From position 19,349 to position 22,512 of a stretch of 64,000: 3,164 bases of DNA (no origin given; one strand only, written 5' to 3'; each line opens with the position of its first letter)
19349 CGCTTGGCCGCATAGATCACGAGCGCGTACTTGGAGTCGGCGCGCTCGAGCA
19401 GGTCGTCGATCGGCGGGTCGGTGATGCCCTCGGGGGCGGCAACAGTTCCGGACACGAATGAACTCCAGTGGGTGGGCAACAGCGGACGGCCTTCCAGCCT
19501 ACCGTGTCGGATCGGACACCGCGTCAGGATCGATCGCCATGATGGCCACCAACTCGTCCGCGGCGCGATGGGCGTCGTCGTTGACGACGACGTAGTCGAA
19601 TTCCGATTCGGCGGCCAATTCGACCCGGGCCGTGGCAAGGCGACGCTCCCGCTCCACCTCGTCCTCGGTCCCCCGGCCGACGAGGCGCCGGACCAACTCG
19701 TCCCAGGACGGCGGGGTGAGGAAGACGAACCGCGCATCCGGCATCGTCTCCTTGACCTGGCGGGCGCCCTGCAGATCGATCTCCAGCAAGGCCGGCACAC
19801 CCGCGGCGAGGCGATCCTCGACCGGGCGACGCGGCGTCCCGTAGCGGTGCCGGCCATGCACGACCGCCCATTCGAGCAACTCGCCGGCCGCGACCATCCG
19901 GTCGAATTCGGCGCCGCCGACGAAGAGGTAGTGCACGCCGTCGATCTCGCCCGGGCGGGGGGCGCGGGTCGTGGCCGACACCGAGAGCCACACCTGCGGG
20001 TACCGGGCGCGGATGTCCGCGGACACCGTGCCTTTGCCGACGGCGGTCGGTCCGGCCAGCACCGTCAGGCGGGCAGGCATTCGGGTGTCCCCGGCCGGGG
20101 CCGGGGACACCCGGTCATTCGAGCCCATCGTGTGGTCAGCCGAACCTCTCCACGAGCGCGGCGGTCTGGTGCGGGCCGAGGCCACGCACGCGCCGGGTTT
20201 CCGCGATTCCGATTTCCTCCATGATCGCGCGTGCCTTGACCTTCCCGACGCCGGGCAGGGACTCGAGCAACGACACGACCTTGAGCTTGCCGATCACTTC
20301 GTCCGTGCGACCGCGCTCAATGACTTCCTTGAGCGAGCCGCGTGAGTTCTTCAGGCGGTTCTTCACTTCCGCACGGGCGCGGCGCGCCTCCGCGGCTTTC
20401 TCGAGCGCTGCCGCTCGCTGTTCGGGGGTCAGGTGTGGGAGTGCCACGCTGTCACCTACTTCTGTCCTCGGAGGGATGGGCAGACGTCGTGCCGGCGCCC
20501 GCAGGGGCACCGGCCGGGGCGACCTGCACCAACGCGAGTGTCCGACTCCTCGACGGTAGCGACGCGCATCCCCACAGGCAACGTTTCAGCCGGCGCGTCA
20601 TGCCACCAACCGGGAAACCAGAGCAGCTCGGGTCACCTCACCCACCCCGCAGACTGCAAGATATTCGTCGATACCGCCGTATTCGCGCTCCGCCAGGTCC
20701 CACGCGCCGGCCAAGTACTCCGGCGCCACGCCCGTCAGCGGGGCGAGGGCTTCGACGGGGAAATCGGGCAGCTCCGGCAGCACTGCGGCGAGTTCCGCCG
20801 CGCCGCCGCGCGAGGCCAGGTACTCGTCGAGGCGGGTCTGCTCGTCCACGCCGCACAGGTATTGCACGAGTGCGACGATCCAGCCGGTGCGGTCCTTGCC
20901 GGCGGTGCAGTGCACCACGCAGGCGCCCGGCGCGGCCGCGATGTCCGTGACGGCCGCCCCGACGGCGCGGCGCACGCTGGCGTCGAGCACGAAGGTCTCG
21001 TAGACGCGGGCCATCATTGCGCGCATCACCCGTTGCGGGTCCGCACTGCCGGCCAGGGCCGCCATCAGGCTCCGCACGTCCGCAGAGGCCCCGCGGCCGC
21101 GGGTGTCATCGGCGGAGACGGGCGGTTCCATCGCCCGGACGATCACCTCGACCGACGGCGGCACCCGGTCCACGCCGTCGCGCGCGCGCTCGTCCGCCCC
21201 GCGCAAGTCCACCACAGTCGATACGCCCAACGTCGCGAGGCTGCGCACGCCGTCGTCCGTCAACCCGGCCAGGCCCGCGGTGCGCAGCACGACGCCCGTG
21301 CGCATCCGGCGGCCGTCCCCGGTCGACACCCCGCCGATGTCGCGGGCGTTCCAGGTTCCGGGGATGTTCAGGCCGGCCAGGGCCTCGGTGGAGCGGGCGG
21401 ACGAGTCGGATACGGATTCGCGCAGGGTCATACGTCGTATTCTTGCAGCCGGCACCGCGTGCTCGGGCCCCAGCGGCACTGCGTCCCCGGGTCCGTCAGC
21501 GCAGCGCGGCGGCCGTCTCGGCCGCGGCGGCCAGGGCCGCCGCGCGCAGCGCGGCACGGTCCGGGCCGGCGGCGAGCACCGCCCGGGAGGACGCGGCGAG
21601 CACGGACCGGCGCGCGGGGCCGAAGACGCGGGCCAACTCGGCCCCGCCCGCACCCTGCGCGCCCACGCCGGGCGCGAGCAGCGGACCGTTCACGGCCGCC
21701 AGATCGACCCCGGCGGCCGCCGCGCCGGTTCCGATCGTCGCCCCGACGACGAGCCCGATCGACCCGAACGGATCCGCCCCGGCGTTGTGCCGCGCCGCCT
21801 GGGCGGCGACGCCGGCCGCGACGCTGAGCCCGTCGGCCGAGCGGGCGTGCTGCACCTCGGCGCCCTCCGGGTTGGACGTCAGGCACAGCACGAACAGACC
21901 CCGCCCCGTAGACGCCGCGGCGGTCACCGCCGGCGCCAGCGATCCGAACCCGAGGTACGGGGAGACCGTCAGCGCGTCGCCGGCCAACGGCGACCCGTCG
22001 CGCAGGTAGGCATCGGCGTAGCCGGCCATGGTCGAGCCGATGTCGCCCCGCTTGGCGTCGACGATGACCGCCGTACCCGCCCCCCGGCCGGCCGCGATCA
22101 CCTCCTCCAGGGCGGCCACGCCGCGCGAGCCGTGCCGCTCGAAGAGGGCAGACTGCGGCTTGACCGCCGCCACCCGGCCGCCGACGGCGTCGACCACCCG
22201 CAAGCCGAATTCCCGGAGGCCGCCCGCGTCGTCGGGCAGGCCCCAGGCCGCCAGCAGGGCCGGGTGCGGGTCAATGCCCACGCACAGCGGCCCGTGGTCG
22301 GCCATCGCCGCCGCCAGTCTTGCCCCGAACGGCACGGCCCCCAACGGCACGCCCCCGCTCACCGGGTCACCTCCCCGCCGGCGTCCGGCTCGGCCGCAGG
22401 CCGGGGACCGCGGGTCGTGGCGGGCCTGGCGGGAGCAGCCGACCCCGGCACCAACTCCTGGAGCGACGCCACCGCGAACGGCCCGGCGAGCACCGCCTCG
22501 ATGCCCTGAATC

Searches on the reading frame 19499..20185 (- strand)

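Call 42: search_protein_families(library=pfam, proteins=[window:19499-20185:-], max_evalue=0.00001)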
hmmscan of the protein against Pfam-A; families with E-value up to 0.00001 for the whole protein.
window:19499-20185:- (228 aa): 1 family
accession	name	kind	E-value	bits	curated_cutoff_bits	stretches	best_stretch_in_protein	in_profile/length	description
PF00625.27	Guanylate_kin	-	5.9e-37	127.6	25.2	1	39-216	3-179/182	Guanylate kinase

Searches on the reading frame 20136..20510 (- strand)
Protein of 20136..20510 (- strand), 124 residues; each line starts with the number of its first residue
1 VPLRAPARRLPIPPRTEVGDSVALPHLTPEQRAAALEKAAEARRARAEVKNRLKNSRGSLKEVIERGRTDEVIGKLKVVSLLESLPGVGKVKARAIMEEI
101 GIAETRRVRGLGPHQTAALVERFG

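Call 42: search_protein_families(library=pfam, proteins=[window:20136-20510:-], max_evalue=0.00001)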
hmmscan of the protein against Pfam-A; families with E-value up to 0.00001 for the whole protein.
window:20136-20510:- (124 aa): 1 family
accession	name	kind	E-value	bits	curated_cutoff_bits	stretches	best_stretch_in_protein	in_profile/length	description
PF22525.1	H2TH_5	-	1.2e-35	121.8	27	1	53-123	1-71/71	S13-like H2TH domain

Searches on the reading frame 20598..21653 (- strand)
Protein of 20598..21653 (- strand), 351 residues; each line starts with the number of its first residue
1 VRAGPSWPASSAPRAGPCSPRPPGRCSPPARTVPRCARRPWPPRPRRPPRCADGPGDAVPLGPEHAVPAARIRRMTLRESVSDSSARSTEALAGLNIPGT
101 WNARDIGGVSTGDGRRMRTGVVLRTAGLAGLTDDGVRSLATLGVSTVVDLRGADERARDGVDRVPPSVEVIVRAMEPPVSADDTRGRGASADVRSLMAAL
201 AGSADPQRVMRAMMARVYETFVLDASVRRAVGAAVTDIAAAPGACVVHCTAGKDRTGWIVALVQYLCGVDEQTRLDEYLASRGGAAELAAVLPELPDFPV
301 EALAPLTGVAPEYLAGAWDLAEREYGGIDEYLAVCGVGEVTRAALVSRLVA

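Call 42: search_protein_families(library=pfam, proteins=[window:20598-21653:-], max_evalue=0.00001)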
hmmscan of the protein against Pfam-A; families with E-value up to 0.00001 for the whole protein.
window:20598-21653:- (351 aa): 1 family
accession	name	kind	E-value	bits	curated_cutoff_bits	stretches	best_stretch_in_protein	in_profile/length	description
PF13350.11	Y_phosphatase3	-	8.2e-53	180.3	22.2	1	96-350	2-239/240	Tyrosine phosphatase family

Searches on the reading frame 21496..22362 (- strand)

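Call 42: search_protein_families(library=pfam, proteins=[window:21496-22362:-], max_evalue=0.00001)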
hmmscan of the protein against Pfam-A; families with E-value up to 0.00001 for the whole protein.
window:21496-22362:- (288 aa): 1 family
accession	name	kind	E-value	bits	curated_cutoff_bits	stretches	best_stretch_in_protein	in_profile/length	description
PF00215.30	OMPdecase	-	9.7e-32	111.1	27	1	25-274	2-220/221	Orotidine 5'-phosphate decarboxylase / HUMPS family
